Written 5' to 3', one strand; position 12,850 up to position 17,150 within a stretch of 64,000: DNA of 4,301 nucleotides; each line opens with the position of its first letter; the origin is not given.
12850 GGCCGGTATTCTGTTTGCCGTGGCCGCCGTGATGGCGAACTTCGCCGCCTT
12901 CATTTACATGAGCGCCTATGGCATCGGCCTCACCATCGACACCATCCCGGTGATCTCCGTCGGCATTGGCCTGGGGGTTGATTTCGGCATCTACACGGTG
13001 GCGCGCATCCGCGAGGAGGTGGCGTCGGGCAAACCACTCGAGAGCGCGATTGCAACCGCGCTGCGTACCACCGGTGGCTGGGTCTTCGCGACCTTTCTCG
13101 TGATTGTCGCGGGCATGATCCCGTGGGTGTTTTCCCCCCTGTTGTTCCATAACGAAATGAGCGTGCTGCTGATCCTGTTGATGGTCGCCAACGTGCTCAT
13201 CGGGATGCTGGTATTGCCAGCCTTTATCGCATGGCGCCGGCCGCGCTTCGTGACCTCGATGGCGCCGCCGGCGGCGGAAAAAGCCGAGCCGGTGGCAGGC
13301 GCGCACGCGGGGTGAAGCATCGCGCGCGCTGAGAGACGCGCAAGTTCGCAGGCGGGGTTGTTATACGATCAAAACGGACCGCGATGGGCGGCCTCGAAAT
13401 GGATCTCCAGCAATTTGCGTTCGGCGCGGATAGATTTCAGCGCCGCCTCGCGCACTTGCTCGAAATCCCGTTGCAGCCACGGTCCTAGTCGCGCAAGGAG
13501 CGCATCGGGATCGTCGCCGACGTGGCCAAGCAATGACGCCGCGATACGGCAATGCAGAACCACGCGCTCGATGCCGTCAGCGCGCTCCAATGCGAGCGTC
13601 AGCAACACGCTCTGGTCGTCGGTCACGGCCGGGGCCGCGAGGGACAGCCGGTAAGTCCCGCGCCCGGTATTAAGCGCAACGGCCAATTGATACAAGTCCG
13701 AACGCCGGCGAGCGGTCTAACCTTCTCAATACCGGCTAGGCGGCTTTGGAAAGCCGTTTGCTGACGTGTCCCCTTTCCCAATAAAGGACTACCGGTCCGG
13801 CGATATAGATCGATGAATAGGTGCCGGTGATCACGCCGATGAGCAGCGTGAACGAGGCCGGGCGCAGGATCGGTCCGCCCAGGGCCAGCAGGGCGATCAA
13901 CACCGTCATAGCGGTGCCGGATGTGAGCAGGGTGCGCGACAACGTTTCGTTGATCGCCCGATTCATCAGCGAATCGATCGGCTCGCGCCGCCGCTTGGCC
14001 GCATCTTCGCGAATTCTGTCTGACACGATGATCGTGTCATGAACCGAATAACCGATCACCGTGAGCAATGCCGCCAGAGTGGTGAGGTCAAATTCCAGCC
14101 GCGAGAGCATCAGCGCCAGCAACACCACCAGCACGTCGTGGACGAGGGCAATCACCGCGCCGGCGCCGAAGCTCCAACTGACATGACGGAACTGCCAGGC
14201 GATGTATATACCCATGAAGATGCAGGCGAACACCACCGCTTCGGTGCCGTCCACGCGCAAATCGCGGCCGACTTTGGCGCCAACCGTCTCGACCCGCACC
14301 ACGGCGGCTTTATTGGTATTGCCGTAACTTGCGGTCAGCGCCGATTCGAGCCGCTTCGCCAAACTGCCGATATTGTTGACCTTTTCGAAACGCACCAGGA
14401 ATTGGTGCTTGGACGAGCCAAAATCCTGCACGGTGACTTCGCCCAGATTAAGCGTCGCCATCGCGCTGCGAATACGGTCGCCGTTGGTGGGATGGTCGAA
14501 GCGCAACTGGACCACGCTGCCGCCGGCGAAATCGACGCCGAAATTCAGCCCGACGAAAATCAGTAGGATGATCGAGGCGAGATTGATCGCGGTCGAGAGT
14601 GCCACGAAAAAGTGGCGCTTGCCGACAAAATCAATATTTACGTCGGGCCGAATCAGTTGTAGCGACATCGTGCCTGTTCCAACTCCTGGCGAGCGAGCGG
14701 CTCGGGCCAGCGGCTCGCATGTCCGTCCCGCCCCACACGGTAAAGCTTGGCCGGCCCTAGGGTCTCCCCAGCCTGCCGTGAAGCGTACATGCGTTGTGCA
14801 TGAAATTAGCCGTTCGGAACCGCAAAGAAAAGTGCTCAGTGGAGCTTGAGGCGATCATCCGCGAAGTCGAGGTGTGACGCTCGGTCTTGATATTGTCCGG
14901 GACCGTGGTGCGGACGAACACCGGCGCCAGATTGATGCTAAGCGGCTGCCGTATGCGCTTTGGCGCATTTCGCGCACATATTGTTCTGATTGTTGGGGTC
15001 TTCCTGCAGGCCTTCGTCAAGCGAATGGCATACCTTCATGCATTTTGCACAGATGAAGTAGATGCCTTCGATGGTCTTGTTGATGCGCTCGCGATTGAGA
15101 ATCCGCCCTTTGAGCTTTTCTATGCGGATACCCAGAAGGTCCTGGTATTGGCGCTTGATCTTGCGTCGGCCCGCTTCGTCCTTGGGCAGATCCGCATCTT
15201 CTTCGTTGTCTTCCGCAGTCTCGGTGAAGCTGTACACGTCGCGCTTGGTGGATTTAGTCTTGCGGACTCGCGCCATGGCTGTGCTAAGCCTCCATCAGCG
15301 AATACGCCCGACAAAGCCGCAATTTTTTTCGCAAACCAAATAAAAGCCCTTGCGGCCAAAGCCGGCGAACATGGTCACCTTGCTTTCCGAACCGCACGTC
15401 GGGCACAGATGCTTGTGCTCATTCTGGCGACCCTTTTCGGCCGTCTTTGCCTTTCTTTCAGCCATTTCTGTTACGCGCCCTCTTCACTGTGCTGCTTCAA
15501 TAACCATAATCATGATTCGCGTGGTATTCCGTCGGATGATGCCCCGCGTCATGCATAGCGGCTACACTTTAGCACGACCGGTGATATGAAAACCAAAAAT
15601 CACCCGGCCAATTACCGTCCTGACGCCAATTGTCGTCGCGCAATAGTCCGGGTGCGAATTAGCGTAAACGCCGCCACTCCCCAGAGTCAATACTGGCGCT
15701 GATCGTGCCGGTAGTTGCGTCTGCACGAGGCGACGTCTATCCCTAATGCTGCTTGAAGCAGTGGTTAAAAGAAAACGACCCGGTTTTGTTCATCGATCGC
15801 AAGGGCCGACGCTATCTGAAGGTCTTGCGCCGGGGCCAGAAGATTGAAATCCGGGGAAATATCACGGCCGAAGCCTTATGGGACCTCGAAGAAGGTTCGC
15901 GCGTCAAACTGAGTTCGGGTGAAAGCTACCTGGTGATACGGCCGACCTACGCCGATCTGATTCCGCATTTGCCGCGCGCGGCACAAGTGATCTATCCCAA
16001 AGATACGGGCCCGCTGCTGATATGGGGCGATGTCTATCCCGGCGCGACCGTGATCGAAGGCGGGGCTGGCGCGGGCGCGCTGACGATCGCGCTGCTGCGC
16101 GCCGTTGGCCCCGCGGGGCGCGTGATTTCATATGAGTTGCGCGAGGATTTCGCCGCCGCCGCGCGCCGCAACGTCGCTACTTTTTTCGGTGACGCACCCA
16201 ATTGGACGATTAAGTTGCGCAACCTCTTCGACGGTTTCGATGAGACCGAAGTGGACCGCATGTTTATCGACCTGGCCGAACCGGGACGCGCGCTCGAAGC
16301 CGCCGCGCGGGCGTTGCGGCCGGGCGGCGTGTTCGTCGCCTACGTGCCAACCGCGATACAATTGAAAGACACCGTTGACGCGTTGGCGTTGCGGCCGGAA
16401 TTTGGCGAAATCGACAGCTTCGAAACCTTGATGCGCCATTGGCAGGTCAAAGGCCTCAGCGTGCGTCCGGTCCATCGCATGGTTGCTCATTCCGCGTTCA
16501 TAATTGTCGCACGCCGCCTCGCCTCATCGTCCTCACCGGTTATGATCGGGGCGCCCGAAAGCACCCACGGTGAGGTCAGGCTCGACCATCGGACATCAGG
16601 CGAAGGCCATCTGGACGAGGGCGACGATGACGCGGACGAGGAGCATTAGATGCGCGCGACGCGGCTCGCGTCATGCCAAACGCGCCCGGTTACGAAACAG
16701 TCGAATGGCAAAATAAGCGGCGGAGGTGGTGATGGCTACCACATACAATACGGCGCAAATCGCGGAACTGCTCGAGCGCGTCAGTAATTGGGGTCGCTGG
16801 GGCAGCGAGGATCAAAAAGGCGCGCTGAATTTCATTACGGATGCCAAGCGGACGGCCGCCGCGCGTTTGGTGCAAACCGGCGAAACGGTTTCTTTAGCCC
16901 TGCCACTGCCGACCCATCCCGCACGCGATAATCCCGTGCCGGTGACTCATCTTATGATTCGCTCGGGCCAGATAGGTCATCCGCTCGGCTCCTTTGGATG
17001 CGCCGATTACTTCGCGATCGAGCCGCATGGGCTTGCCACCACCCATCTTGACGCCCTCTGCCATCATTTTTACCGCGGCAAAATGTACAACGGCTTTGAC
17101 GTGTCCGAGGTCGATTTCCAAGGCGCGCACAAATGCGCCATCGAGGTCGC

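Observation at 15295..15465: Unannotated 56-aa zinc-ribbon ORF coupled to a 112-aa zinc-ribbon protein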

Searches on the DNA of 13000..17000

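Call 20: search_rna_families(source=window, start=13000, end=17000, threshold=evalue, max_evalue=1)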
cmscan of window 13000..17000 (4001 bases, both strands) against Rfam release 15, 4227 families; matches with E-value up to 1: 1.
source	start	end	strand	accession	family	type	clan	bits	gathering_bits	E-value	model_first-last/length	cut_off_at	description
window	13575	13627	-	RF00282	SNORD48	Gene; snRNA; snoRNA; CD-box;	-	23.7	36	0.015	1-63/63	no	Small nucleolar RNA SNORD48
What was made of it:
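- Tried and rejected: Rfam at E<=1 gives only a chance snoRNA hit elsewhere (call 20).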

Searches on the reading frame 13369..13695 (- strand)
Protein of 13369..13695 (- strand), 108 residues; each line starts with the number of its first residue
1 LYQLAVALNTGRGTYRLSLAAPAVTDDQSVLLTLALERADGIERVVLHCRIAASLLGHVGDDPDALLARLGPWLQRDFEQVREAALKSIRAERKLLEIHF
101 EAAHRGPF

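Call 60: search_protein_families(library=pfam, proteins=[window:13369-13695:-], max_evalue=0.001)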
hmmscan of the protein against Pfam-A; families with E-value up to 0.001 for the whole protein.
window:13369-13695:- (108 aa): 0 families

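Call 65: search_protein_families(library=padloc, proteins=[window:13369-13695:-], max_evalue=1)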
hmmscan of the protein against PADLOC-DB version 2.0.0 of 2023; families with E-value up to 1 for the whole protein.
window:13369-13695:- (108 aa): 1 family
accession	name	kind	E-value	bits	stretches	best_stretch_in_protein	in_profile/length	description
PDLC04370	PDC-M05A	-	0.023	12.5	1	29-65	94-130/194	-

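Call 66: search_protein_families(library=phrogs, proteins=[window:13369-13695:-], max_evalue=1)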
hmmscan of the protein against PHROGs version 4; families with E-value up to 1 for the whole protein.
window:13369-13695:- (108 aa): 1 family
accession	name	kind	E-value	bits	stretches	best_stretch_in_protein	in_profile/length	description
phrog_8002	-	unknown function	0.028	15.2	1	46-89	108-151/163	-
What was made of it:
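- PHROG hits are weak and belong to families of unknown function (call 66).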

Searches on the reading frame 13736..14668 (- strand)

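Call 3: search_protein_families(library=pfam, proteins=[window:13736-14668:-], max_evalue=1)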
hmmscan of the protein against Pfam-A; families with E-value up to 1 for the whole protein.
window:13736-14668:- (310 aa): 4 families
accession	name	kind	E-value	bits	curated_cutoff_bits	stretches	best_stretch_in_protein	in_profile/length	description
PF02355.23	SecD_SecF_C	-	1.8e-59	200.7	20.5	1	119-298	11-187/189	Protein export membrane protein SecD/SecF, C-terminal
PF07549.19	Sec_GG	-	7.9e-09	35.2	20.3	1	34-60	1-27/28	SecD/SecF GG Motif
PF00873.25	ACR_tran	-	0.1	10.7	28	1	144-255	865-975/1021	AcrB/AcrD/AcrF family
PF22892.2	DSRM_MRPL44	-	0.16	12.5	27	0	192-254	62-123/125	MRPL44 dsRNA-binding domain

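Call 4: search_protein_families(library=ncbifam, proteins=[window:13736-14668:-], max_evalue=1)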
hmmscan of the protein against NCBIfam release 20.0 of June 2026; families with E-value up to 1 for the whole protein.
window:13736-14668:- (310 aa): 29 families (the best 25 are shown)
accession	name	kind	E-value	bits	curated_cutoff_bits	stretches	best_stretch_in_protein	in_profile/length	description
TIGR00966.2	transloc_SecF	equivalog_domain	2.3e-82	276.6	160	1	12-297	1-279/279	protein translocase subunit SecF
NF009583.0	PRK13024.1-3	subfamily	1.4e-81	274.7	721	1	10-304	455-740/755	protein translocase subunit SecDF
NF011315.0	PRK14726.1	equivalog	2.5e-69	234.3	1249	1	7-299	542-829/855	protein translocase subunit SecDF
NF009585.0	PRK13024.1-5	equivalog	7.5e-64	216.2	1037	1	9-303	667-983/993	protein translocase subunit SecDF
NF009581.0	PRK13024.1-1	equivalog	9.7e-59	199.2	1058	1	11-305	448-737/752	protein translocase subunit SecDF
NF009584.0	PRK13024.1-4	equivalog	2.8e-49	168.2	1171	1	12-293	451-727/759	protein translocase subunit SecDF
NF009580.0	PRK13023.1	equivalog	3.4e-43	148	1153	1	11-295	469-748/775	protein translocase subunit SecDF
TIGR00916.1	2A0604s01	subfamily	1.4e-39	136.1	148.6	1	103-287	53-231/231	SecD/SecF family protein translocase subunit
NF009582.0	PRK13024.1-2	equivalog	1e-34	119.7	723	1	23-299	540-826/859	protein translocase subunit SecDF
NF009540.0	PRK12911.1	equivalog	2.2e-32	111.5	1878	1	128-299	1223-1396/1403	bifunctional preprotein translocase subunit SecD/SecF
NF006357.0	PRK08578.2-1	equivalog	1.1e-20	74.7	304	1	22-266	9-239/282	preprotein translocase subunit SecF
NF006353.0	PRK08578.1-1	subfamily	1.3e-20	74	282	1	22-281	9-258/281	preprotein translocase subunit SecF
NF046001.1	SecDF_plasm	equivalog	3.1e-20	71.8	500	1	21-292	552-841/878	protein translocase subunit SecDF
NF006218.0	PRK08343.1-4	subfamily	7.9e-18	64.5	383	2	119-284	220-375/392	preprotein translocase subunit SecD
NF041305.1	SecF_Halo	equivalog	9.3e-18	64.6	420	1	30-281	34-267/289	protein translocase subunit SecF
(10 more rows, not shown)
